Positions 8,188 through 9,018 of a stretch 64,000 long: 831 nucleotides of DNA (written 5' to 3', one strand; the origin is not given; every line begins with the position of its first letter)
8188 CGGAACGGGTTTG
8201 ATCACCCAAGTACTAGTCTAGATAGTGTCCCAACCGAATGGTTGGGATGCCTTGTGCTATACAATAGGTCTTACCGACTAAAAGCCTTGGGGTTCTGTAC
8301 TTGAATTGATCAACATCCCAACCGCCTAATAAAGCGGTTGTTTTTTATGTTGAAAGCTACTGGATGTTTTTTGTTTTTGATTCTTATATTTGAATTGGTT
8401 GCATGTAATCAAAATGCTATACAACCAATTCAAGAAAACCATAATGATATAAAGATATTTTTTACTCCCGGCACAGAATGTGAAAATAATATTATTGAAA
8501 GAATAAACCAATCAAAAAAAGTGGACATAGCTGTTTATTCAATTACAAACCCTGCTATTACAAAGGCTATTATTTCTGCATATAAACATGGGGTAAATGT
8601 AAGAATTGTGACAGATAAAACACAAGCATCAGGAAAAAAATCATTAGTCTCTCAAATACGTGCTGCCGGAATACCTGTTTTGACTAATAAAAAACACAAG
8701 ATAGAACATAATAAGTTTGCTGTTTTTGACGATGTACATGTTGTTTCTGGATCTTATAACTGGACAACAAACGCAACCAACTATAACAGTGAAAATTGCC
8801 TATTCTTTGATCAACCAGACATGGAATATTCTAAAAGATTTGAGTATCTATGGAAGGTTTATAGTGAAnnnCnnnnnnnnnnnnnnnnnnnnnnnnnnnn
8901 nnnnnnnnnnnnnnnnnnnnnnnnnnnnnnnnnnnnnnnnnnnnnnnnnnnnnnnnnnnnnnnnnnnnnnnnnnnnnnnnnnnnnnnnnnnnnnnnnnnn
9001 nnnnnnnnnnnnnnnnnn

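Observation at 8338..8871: Secreted Nuc-like PLD (HKD) nuclease lipoprotein carried by the integrative element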

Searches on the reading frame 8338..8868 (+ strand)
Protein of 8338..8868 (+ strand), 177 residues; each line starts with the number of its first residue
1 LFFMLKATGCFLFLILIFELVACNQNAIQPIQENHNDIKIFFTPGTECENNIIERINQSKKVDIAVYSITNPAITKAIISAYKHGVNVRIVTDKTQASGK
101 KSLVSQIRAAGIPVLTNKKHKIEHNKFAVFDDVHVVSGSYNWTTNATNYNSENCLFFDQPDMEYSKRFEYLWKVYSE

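Call 8: search_protein_families(library=pfam, proteins=[window:8338-8868:+], max_evalue=0.01)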
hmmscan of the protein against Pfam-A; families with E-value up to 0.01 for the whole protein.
window:8338-8868:+ (177 aa): 2 families
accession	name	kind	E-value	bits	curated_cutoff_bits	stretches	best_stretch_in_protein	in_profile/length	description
PF13091.12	PLDc_2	-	3.5e-25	88.8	27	1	52-172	1-132/132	PLD-like domain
PF07894.18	SACK1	-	0.0039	17.2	21.4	0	32-143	106-239/274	Scaffolding anchor of CK1 domain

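Call 9: search_solved_structures(query=window:8347-8868:+, max_evalue=0.01, show_alignments=3)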
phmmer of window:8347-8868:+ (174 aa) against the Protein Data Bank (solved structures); distinct sequences matched with E-value up to 0.01: 9.
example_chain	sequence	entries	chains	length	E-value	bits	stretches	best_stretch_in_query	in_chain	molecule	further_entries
1byr_A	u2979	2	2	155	4.9e-17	65.7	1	36-159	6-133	PROTEIN (ENDONUCLEASE)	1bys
9lkx_K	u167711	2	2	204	1.7e-14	57.5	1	58-172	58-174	Mitochondrial cardiolipin hydrolase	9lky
4ggj_A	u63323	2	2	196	3.6e-14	56.4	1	57-171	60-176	Mitochondrial cardiolipin hydrolase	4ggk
4h4a_A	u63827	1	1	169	1.8e-12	50.9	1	48-130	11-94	Mitochondrial cardiolipin hydrolase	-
4gen_A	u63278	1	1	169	1.8e-12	50.9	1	48-130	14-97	Mitochondrial cardiolipin hydrolase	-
4gel_A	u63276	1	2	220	3.9e-12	49.8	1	48-130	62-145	Mitochondrial cardiolipin hydrolase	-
4gem_A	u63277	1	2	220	2.7e-11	47.1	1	48-130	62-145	Mitochondrial cardiolipin hydrolase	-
6ehi_A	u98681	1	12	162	1.8e-07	34.6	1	42-158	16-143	Nuclease NucT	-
30ie_B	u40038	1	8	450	0.0083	19.5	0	71-143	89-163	Virion nicking-joining enzyme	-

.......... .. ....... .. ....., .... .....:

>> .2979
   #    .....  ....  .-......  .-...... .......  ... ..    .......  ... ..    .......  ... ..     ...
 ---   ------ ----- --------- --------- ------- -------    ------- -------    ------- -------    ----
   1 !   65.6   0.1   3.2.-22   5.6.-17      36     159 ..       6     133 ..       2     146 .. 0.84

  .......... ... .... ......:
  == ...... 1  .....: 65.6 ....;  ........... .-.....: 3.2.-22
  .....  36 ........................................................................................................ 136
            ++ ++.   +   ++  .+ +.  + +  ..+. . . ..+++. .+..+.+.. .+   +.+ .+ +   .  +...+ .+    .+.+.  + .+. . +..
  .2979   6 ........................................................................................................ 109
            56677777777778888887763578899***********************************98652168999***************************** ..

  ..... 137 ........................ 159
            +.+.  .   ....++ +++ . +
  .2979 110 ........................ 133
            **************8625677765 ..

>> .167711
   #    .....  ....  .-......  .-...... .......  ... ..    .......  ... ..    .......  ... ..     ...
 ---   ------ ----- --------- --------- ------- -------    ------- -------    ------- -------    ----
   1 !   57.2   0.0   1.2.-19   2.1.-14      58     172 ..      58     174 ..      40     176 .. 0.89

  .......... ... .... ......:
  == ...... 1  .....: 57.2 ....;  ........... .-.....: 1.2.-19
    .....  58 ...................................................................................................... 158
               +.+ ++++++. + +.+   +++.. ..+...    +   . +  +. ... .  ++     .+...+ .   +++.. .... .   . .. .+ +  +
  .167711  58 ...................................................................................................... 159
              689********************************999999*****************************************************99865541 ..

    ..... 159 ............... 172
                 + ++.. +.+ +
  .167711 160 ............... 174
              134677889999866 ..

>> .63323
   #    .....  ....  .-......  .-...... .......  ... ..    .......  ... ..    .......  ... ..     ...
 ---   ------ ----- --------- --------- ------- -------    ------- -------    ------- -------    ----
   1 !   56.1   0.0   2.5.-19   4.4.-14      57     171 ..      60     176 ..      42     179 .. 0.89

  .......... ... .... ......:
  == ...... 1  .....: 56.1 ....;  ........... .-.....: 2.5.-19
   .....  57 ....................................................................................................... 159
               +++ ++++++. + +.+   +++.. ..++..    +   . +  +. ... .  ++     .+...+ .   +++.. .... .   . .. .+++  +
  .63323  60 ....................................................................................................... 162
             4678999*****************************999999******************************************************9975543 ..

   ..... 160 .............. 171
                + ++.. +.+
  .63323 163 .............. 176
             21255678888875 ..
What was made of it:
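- The second-best PDB matches are annotated 'mitochondrial cardiolipin hydrolase' (call 9).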

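Call 10: search_protein_families(library=ncbifam, proteins=[window:8347-8868:+], max_evalue=0.01)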
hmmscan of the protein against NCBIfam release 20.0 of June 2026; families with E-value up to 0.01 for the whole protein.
window:8347-8868:+ (174 aa): 7 families
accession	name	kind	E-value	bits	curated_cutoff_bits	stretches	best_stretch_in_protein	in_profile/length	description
NF010492.0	PRK13912.1-3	equivalog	5.5e-13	48.9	297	1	54-161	45-162/178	nuclease NucT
NF010490.0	PRK13912.1-1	equivalog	2.1e-12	47.4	211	1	36-150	20-135/159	nuclease NucT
NF010491.0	PRK13912.1-2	equivalog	4.4e-09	36.4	225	1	44-156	36-159/180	nuclease NucT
NF010493.0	PRK13912.1-4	equivalog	1.3e-06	28.5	351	1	51-154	34-148/171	nuclease NucT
NF038319.1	DISARM_DrmC_I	equivalog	6.7e-06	25.8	133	1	68-157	120-221/236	DISARM system phospholipase D-like protein DrmC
TIGR04265.1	bac_cardiolipin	equivalog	0.00043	19.3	290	1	22-119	108-210/483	cardiolipin synthase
NF041068.1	DpdK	equivalog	0.00063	19.4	100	1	72-159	68-155/167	phospholipase D-like domain-containing protein DpdK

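Call 12: find_homologous_proteins(query=window:8347-8868:+)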
Query window:8347-8868:+ (174 aa): 594 proteins with E <= 0.001 among 617 candidates; the best 120 are listed.
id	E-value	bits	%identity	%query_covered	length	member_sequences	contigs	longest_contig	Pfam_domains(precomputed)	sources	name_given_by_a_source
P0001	2.7e-110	384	98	100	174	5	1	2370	PF13091.13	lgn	-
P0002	2.8e-91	322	86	95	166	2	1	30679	PF13091.13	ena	-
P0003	1.7e-77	277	70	99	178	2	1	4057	PF13091.13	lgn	-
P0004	2.5e-77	277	77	90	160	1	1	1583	PF13091.13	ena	-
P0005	1.0e-76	275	71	99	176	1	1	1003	PF13091.13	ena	-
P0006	1.9e-76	274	69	99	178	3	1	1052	PF13091.13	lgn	-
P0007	2.0e-76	274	70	99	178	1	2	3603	PF13091.13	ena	-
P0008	2.7e-75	270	69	99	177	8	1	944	PF13091.13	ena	-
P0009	4.4e-75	269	70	99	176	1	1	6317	PF13091.13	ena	-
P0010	8.7e-75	268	74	93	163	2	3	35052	PF13091.13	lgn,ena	-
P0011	1.2e-74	268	70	99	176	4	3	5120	PF13091.13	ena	-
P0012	1.2e-74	268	67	99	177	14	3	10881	PF13091.13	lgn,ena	-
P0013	1.8e-74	267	70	99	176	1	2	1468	PF13091.13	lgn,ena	-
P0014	9.6e-74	265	69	99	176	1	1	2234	PF13091.13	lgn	-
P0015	1.3e-73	264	67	99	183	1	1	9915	PF13091.13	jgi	jgi:phosphatidylserine/phosphatidylglycerophosphate/cardiolipin synthase-like enzyme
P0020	4.7e-73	263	69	99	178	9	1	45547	PF13091.13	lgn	-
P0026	1.9e-71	257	65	100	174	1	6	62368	PF13091.13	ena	-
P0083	1.8e-65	238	66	95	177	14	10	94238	PF13091.13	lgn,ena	-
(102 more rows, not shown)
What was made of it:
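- JGI names two homologues as PS/PGP/cardiolipin-synthase-like (call 12).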

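Call 14: find_encoding_contigs(protein=window:8347-8868:+, flank=10000, max_places=8)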
Protein window:8347-8868:+ (174 aa): no gene with exactly this product is on record in the collection.
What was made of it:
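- Tried and rejected: The protein is not on record (call 14).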

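Call 18: find_related_loci(query=A1, collection=genome_contigs, flank=10000)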
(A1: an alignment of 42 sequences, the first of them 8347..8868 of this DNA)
Query A1 (174 aa) in genome_contigs; peptide patterns used: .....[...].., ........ (x = any residue, [..] = any of these).
166 stretches matched a pattern; 80 encode a relative of the query (tblastn E <= 1e-3); 80 distinct loci.
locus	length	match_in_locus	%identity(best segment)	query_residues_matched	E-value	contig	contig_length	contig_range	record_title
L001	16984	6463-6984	84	1-174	2e-98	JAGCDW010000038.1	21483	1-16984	MAG: Alphaproteobacteria bacterium isolate RGIG9702 Yak_Omasum-2__c458623, whole genome shotgun sequence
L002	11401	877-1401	68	1-172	7e-81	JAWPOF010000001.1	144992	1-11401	MAG: Alphaproteobacteria bacterium isolate KG228-117 k141_1177560, whole genome shotgun sequence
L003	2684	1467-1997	66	1-174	1e-78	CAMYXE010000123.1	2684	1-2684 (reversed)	MAG TPA_asm: uncultured proteobacterium isolate SRR10912533_bin.58_metaWRAP_v1.3_MAG genome assembly, contig: ERZ1421001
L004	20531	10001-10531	67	1-174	5e-76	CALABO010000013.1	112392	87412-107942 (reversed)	MAG TPA_asm: uncultured proteobacterium isolate SRR6425765_bin.2_CONCOCT_v1.1_MAG genome assembly, contig: ERZ1767560.5,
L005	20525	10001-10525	66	1-172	3e-74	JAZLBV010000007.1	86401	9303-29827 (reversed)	MAG: Candidatus Enterousia sp. isolate T1900045056_TC20190049.MAGScoT_cleanbin_000022 SGB_4557_k141_841340, whole genome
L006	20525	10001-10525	65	1-172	5e-74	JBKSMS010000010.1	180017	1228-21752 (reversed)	MAG: Alphaproteobacteria bacterium isolate 82_22-119 k141_1282061, whole genome shotgun sequence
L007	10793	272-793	63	1-174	3e-73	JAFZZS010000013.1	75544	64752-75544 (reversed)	MAG: Alphaproteobacteria bacterium isolate RGIG8245 Water_buffalos_Rumen-5__c2394133, whole genome shotgun sequence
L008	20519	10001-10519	64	1-173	3e-73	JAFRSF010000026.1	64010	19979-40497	MAG: Alphaproteobacteria bacterium isolate RGIG2753 Goat_Omasum-5__c550368, whole genome shotgun sequence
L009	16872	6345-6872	64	1-172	6e-71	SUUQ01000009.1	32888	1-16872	MAG: Alphaproteobacteria bacterium isolate SIG50 NODE_28115_length_32888_cov_6.861909, whole genome shotgun sequence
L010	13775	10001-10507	64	7-172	5e-70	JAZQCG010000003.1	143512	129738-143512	MAG: Candidatus Enterousia sp. isolate T1900044638_TS20190104.MAGScoT_cleanbin_000053 SGB_1212_k141_1383296, whole genom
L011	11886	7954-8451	63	9-174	4e-70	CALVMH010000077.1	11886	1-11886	MAG: uncultured Clostridia bacterium isolate BRZ_SR__bin7 genome assembly, contig: BRZ_SR__NODE_6836_length_11886_cov_29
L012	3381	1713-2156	66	27-174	3e-69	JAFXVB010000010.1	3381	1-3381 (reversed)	MAG: Alphaproteobacteria bacterium isolate RGIG6772 Sheep_Rumen-3__c274186, whole genome shotgun sequence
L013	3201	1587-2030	66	27-174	2e-69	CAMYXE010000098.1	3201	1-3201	MAG TPA_asm: uncultured proteobacterium isolate SRR10912533_bin.58_metaWRAP_v1.3_MAG genome assembly, contig: ERZ1421001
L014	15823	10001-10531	56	1-174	5e-64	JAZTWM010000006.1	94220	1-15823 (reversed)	MAG: Candidatus Enterousia sp. isolate T1900045333_YK20190022.MAGScoT_cleanbin_000042 SGB_6555_k141_405882, whole genome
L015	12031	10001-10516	56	1-172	2e-62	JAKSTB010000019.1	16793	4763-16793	MAG: Alphaproteobacteria bacterium isolate Horse_feces296 MAG296_19, whole genome shotgun sequence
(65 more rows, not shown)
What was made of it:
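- Enterousia MAGs (call 18).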

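Call 34: find_encoding_contigs(protein=P0020, flank=8000, max_places=3)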
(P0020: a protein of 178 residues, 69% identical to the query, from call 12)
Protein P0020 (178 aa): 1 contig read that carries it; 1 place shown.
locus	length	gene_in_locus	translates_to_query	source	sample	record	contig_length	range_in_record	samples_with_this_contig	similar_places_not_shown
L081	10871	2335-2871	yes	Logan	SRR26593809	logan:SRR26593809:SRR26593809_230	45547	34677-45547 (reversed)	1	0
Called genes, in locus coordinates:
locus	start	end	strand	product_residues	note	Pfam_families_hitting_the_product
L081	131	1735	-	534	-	PF00239:Resolvase, PF07508:Recombinase, PF13408:Zn_ribbon_recom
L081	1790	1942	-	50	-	-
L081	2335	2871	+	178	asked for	PF13091:PLDc_2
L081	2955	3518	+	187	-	-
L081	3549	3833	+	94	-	-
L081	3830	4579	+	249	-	-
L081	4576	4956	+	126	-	-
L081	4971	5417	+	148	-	-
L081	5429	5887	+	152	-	-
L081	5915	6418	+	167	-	-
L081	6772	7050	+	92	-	-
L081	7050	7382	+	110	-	PF12599:DUF3768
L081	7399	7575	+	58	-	-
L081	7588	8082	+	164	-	-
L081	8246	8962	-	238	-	-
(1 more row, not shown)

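Call 35: find_encoding_contigs(protein=P0026, flank=8000, max_places=3)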
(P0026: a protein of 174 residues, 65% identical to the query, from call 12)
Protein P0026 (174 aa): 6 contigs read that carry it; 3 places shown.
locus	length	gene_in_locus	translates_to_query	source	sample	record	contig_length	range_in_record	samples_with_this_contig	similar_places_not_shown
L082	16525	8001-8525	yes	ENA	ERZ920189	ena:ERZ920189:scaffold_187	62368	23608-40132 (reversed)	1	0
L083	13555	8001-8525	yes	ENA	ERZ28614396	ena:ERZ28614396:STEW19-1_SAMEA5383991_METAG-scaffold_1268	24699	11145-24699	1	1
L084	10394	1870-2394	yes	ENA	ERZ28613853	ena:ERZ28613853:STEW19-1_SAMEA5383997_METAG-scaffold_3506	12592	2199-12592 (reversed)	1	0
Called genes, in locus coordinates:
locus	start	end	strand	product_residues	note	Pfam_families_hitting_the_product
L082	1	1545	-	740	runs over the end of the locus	PF13091:PLDc_2 (weak), PF00176:SNF2-rel_dom, PF00270:DEAD, PF04851:ResIII, PF18766:SWI2_SNF2 (weak), PF00271:Helicase_C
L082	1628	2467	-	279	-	PF01507:PAPS_reduct (weak)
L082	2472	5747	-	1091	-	-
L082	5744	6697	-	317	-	PF13182:DUF4007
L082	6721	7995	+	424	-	PF00266:Aminotran_5, PF01212:Beta_elim_lyase (weak)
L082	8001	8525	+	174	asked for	PF13091:PLDc_2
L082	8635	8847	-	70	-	-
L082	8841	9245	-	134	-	-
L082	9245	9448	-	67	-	-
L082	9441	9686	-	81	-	-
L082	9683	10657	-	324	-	PF05954:Phage_GPD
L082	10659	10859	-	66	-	PF05489:Phage_tail_X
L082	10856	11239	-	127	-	PF06995:Phage_P2_GpU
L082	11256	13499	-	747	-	PF10145:PhageMin_Tail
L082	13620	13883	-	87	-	PF10109:Phage_TAC_7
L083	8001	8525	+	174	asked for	PF13091:PLDc_2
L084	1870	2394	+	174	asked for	PF13091:PLDc_2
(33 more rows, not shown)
